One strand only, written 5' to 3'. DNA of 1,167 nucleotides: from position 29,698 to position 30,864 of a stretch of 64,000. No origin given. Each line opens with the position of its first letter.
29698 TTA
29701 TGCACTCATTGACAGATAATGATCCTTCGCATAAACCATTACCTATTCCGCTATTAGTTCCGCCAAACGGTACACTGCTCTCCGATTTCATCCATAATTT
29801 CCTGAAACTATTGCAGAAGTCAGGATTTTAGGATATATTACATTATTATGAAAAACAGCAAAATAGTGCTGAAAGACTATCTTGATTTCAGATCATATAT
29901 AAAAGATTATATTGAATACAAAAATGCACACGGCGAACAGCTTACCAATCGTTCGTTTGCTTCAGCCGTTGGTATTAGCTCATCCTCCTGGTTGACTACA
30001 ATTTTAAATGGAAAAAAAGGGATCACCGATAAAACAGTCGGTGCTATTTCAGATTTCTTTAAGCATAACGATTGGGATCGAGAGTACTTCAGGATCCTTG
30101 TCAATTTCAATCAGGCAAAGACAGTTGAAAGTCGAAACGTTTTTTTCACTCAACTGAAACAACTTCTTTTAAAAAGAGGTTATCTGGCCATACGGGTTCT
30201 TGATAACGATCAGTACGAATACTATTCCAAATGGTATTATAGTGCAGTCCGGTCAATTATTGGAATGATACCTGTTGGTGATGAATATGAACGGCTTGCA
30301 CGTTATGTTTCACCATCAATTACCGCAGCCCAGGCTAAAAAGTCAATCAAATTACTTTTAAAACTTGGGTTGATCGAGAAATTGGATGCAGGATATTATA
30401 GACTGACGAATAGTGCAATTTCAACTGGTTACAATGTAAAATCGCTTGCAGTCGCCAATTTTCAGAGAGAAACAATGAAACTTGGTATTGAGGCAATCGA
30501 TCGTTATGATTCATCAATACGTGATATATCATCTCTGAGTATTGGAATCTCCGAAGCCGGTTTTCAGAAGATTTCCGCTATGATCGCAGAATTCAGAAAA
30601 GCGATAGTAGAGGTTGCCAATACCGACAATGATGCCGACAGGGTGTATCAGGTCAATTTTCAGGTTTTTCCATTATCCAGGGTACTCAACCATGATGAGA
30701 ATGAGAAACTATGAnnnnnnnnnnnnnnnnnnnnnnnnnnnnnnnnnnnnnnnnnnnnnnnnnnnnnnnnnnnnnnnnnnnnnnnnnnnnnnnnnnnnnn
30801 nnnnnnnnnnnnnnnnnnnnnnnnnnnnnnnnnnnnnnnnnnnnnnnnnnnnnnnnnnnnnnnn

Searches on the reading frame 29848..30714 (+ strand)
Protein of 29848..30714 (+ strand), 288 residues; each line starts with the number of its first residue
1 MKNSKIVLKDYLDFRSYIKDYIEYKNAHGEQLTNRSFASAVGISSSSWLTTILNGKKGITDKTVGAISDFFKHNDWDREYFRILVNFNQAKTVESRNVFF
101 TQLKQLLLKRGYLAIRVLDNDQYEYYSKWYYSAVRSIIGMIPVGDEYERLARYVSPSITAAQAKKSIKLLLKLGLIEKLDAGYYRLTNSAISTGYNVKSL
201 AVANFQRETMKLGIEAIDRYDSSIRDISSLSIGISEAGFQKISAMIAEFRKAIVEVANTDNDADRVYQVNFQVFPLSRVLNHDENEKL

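Call 4: search_protein_families(library=pfam, proteins=[window:29848-30714:+], max_evalue=1)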
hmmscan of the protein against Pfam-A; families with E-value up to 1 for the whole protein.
window:29848-30714:+ (288 aa): 1 family
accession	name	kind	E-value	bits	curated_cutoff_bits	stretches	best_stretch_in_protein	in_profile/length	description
PF14394.12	DUF4423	-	3.9e-32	111.8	30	1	112-276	4-165/165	Domain of unknown function (DUF4423)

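Call 33: search_protein_families(library=padloc, proteins=[window:29848-30714:+], max_evalue=0.01)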
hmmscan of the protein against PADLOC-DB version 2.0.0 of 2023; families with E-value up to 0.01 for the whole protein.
window:29848-30714:+ (288 aa): 0 families
